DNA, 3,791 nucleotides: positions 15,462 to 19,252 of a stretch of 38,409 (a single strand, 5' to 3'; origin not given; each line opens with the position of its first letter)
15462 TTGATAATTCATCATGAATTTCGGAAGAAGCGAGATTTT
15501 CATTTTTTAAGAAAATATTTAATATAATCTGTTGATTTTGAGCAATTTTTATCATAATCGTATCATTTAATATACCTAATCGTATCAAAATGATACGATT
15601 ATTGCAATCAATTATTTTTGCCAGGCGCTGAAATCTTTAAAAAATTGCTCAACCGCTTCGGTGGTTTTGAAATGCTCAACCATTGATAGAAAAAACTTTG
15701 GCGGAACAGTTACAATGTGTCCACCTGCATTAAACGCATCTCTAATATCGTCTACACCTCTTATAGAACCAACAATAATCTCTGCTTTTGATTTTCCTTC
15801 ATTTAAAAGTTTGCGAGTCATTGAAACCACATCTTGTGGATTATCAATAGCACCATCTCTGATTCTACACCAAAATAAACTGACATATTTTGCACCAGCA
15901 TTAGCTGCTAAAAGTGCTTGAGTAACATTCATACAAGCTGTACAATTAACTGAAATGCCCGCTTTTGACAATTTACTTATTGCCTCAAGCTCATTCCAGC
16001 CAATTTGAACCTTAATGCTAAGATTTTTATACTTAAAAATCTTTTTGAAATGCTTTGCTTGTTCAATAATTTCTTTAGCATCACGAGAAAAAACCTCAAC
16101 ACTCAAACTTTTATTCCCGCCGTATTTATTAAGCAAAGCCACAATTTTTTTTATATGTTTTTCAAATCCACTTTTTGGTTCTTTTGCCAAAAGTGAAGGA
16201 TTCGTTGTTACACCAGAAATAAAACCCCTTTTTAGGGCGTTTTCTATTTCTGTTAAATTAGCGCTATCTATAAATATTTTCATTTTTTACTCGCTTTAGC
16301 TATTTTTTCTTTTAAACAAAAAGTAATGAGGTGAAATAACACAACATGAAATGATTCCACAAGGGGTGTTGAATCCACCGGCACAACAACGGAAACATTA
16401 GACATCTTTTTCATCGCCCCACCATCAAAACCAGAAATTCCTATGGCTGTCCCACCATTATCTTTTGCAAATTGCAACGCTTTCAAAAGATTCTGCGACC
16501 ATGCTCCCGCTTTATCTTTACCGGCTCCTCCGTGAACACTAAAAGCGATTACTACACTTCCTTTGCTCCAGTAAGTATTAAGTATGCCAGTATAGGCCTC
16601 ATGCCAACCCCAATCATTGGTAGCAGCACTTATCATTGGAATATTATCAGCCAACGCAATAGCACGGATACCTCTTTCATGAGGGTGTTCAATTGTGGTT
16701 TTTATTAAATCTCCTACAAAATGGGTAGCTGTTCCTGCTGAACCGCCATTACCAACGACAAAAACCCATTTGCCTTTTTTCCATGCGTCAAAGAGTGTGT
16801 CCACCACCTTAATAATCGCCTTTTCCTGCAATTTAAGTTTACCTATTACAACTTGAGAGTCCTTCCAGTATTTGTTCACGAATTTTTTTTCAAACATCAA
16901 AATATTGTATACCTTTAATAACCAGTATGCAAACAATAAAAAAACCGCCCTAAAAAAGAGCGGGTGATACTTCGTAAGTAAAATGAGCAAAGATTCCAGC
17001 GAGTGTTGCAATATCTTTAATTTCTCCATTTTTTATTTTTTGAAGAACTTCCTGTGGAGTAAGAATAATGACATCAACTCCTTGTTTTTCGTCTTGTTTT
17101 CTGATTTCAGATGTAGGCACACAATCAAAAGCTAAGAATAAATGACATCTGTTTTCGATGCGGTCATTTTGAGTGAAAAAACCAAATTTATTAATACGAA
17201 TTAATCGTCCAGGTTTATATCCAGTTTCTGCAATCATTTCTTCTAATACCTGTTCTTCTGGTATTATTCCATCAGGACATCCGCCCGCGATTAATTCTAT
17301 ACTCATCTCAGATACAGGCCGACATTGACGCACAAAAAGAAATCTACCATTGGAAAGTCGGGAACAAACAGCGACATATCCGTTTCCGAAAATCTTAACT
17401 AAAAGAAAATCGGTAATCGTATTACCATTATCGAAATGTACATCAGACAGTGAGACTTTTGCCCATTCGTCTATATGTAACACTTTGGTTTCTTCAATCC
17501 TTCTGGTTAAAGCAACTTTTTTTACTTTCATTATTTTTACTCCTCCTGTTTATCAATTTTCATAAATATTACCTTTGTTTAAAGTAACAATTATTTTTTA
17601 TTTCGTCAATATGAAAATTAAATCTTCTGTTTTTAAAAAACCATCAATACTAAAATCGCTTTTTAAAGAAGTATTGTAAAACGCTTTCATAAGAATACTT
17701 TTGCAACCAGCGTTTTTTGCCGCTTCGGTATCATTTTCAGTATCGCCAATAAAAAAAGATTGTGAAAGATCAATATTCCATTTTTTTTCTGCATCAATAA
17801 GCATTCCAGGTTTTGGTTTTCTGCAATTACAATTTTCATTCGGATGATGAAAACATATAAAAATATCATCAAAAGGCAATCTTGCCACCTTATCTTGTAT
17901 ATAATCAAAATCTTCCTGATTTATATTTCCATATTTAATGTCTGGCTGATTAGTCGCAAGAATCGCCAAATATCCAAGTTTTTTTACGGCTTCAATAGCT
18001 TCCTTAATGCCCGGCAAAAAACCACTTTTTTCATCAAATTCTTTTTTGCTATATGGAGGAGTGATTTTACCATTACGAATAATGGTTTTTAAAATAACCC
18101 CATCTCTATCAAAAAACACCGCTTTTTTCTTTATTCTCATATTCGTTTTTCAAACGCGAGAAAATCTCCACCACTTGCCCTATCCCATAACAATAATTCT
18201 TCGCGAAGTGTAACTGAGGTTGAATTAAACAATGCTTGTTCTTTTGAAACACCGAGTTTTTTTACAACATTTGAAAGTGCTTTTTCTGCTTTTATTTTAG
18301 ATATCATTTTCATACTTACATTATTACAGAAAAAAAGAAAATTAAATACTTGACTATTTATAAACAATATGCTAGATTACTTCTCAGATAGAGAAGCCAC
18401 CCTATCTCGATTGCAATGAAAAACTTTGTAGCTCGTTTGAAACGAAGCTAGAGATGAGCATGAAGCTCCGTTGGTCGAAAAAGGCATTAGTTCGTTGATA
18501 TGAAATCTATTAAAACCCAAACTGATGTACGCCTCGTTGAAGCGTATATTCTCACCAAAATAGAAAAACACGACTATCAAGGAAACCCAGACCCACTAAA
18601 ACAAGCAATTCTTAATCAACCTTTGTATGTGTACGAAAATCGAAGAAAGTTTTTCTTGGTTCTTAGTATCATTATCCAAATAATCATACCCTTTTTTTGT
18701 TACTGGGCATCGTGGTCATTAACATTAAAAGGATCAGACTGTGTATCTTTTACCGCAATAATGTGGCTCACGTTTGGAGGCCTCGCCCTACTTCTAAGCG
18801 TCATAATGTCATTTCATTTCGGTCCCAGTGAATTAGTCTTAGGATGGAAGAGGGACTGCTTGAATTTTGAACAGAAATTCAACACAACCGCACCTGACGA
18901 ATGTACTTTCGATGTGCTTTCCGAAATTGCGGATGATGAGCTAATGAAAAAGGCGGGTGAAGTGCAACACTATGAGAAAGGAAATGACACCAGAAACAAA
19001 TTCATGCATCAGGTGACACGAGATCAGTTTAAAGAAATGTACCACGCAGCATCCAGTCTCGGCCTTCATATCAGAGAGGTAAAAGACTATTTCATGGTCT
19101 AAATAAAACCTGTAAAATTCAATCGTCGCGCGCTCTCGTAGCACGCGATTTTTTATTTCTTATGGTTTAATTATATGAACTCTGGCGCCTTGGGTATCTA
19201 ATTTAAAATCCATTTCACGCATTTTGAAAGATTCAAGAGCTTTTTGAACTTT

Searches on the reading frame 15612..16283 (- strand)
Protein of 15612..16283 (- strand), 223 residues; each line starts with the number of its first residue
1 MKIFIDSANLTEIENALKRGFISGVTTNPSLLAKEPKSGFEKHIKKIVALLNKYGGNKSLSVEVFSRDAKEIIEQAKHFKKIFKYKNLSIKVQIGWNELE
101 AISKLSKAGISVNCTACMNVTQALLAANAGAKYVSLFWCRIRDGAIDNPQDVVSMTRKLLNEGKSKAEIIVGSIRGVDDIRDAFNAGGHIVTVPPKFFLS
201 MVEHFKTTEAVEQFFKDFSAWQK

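Call 5: search_protein_families(library=pfam, proteins=[window:15612-16283:-], max_evalue=0.001)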
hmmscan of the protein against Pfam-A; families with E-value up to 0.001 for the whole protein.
window:15612-16283:- (223 aa): 1 family
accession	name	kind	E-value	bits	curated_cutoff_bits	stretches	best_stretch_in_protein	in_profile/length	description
PF00923.25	TAL_FSA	-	3.7e-41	141.8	27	1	3-220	1-254/285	Transaldolase/Fructose-6-phosphate aldolase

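Call 8: search_protein_families(library=ncbifam, proteins=[window:15612-16283:-], max_evalue=0.001)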
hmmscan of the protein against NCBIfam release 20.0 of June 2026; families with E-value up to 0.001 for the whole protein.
window:15612-16283:- (223 aa): 11 families
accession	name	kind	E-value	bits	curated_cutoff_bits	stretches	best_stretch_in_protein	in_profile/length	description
TIGR00875.1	fsa_talC_mipB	equivalog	2.9e-45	154.3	245.95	1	1-220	1-211/213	fructose-6-phosphate aldolase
NF009299.0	PRK12656.1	equivalog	3.5e-32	111.7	214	1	1-222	1-217/222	fructose-6-phosphate aldolase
NF009296.0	PRK12653.1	subfamily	2.3e-26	92.9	306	1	1-219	1-212/220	fructose-6-phosphate aldolase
TIGR02134.1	transald_staph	equivalog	2e-20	73.5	281.95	1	2-197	7-202/236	transaldolase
TIGR00874.1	talAB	equivalog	2.9e-10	40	396.2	1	65-144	99-183/317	transaldolase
NF002881.0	PRK03343.1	subfamily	6e-09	35.4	367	1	62-128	109-178/370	transaldolase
TIGR00876.1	tal_mycobact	equivalog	7.1e-09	35.5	233.75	1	57-123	93-162/350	transaldolase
NF009001.0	PRK12346.1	subfamily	4.8e-08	32.9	439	1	65-143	100-183/316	transaldolase A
NF003026.0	PRK03903.1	equivalog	5.9e-08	32.2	344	1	60-130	96-167/323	transaldolase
NF008965.0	PRK12309.1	equivalog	1.3e-06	27.7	550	1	67-197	114-252/392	transaldolase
NF007080.0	PRK09533.1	equivalog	0.00029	18.8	712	1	59-118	108-168/949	bifunctional transaldolase/phosoglucose isomerase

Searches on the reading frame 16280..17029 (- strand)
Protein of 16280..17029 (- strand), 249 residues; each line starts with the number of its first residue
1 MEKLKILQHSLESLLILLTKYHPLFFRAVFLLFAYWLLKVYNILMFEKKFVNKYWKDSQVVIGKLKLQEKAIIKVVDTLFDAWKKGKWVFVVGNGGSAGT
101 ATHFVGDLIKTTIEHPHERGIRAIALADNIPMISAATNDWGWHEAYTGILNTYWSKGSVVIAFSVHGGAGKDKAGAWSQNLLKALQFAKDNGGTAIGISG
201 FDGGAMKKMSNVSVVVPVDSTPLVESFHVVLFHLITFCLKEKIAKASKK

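Call 5: search_protein_families(library=pfam, proteins=[window:16280-17029:-], max_evalue=0.001)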
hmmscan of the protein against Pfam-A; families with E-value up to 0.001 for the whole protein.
window:16280-17029:- (249 aa): 1 family
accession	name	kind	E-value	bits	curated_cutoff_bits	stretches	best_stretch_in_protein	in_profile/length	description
PF13580.11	SIS_2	-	4.3e-09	37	27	1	54-168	2-115/138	SIS domain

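Call 8: search_protein_families(library=ncbifam, proteins=[window:16280-17029:-], max_evalue=0.001)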
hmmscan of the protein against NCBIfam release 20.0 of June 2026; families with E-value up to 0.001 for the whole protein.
window:16280-17029:- (249 aa): 5 families
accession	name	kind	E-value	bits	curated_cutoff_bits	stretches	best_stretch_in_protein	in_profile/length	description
TIGR00441.1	gmhA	equivalog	4.8e-24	85.2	209.45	1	77-238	2-152/154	D-sedoheptulose 7-phosphate isomerase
NF010546.0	PRK13936.1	equivalog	7.3e-20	71.6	276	1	64-240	21-189/197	phosphoheptose isomerase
NF001628.0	PRK00414.1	equivalog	1e-17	64.4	265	1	70-241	28-188/192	D-sedoheptulose 7-phosphate isomerase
NF010547.0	PRK13938.1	equivalog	2e-13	50.5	320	1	71-236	30-184/196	D-sedoheptulose 7-phosphate isomerase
NF008138.0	PRK10886.1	equivalog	7.4e-10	38.9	352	1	69-229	24-176/196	DnaA initiator-associating protein DiaA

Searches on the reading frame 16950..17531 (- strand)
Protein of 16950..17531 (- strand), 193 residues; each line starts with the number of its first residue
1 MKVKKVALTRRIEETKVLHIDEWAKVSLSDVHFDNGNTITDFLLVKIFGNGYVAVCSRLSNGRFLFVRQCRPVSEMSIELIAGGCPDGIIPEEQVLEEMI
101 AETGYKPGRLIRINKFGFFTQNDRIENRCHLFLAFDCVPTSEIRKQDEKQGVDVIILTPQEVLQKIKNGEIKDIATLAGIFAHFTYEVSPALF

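Call 5: search_protein_families(library=pfam, proteins=[window:16950-17531:-], max_evalue=0.001)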
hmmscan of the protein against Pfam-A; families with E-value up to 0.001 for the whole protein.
window:16950-17531:- (193 aa): 1 family
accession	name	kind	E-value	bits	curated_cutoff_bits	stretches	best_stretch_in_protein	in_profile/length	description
PF00293.34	NUDIX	-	1.2e-05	25.7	21.1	1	54-166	7-123/134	NUDIX domain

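Call 8: search_protein_families(library=ncbifam, proteins=[window:16950-17531:-], max_evalue=0.001)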
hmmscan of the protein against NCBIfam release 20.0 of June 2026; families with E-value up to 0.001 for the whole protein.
window:16950-17531:- (193 aa): 2 families
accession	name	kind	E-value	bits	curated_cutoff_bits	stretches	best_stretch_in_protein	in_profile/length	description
TIGR00052.1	TIGR00052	subfamily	8.7e-05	22.2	79.55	1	74-179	78-182/188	nudix-type nucleoside diphosphatase, YffH/AdpP family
NF011585.0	PRK15009.1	equivalog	0.00073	19.3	234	1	76-177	79-178/191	GDP-mannose pyrophosphatase NudK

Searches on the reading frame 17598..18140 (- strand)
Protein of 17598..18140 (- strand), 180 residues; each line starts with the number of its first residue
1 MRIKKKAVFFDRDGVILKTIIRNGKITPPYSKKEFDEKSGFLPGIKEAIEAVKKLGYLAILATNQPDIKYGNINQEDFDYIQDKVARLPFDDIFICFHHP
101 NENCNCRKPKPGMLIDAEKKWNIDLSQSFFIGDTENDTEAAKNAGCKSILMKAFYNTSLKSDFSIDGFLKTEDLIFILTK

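Call 5: search_protein_families(library=pfam, proteins=[window:17598-18140:-], max_evalue=0.001)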
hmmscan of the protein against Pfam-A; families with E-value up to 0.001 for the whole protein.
window:17598-18140:- (180 aa): 5 families
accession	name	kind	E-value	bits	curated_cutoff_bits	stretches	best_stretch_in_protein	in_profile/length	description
PF00702.32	Hydrolase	-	1.5e-14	55.3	26.4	1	41-145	99-191/191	haloacid dehalogenase-like hydrolase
PF13419.12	HAD_2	-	4.6e-12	46.8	23.8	1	30-150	69-177/178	Haloacid dehalogenase-like hydrolase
PF13242.12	Hydrolase_like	-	3.8e-11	43.2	22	1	106-152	2-49/75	HAD-hyrolase-like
PF08645.17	PNK3P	-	6.6e-09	36.1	22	1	8-163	3-139/161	Polynucleotide kinase 3 phosphatase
PF12710.13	HAD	-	0.00059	20.7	27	0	40-142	84-189/189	haloacid dehalogenase-like hydrolase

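Call 8: search_protein_families(library=ncbifam, proteins=[window:17598-18140:-], max_evalue=0.001)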
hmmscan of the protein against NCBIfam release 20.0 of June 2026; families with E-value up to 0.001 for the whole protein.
window:17598-18140:- (180 aa): 26 families (the best 25 are shown)
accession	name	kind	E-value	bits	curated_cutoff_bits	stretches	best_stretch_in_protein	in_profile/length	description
NF006506.0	PRK08942.1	equivalog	7.7e-32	110.3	178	1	5-153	3-149/182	D-glycero-beta-D-manno-heptose 1,7-bisphosphate 7-phosphatase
TIGR01656.1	Histidinol-ppas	subfamily_domain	1.7e-29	102.6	84.15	1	6-149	1-143/149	histidinol-phosphate phosphatase domain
NF005264.0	PRK06769.1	equivalog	3.1e-28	98.7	217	1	4-152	3-137/175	HAD-IIIA family hydrolase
TIGR00213.1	GmhB_yaeD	subfamily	2.8e-27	95.5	149.6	1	6-150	2-148/176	D-glycero-beta-D-manno-heptose 1,7-bisphosphate 7-phosphatase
TIGR01662.1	HAD-SF-IIIA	subfamily_domain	3.4e-24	85.5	44.6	1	6-151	1-138/141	HAD-IIIA family hydrolase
NF050049.1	HBPPhtaseGmhB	domain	4.7e-24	85.1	250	1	3-151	1-143/171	D-glycero-alpha-D-manno-heptose-1,7-bisphosphate 7-phosphatase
NF003937.0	PRK05446.1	equivalog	2e-21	76.4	443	1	4-152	2-149/355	bifunctional histidinol-phosphatase/imidazoleglycerol-phosphate dehydratase HisB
TIGR01261.1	hisB_Nterm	equivalog_domain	2.1e-19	69.6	140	1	6-152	2-147/161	histidinol-phosphatase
NF009695.0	PRK13222.1-2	equivalog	2.6e-13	50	225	1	33-158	87-200/226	phosphoglycolate phosphatase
TIGR01449.2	PGP_bact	equivalog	4e-11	42.9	180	1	104-157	137-190/213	phosphoglycolate phosphatase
TIGR01664.1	DNA-3'-Pase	equivalog_domain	5.6e-09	36.1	107.65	1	4-140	12-142/167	DNA 3'-phosphatase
NF009696.0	PRK13222.1-3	equivalog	4.3e-08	33.1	359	1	44-152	91-187/223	N-acetylmuramic acid 6-phosphate phosphatase MupP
TIGR01663.1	PNK-3'Pase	equivalog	8.6e-08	31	502.8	1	5-145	164-299/520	bifunctional polynucleotide phosphatase/kinase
NF009694.0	PRK13222.1-1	equivalog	8.8e-08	31.8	415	1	101-158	160-217/252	phosphoglycolate phosphatase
NF009698.0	PRK13223.1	equivalog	6.8e-07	28.7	466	1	41-157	102-206/272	phosphoglycolate phosphatase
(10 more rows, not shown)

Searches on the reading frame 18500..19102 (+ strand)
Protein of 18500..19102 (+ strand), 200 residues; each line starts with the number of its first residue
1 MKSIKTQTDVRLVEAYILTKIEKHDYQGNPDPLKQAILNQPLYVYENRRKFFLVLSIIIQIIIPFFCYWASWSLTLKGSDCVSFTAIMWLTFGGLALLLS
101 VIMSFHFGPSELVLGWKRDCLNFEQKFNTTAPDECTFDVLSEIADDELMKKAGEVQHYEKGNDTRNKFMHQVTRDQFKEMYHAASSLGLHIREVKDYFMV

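Call 5: search_protein_families(library=pfam, proteins=[window:18500-19102:+], max_evalue=0.001)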
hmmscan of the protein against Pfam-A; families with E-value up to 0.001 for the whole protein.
window:18500-19102:+ (200 aa): 0 families

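Call 8: search_protein_families(library=ncbifam, proteins=[window:18500-19102:+], max_evalue=0.001)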
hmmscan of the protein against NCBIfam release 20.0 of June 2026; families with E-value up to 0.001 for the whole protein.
window:18500-19102:+ (200 aa): 0 families
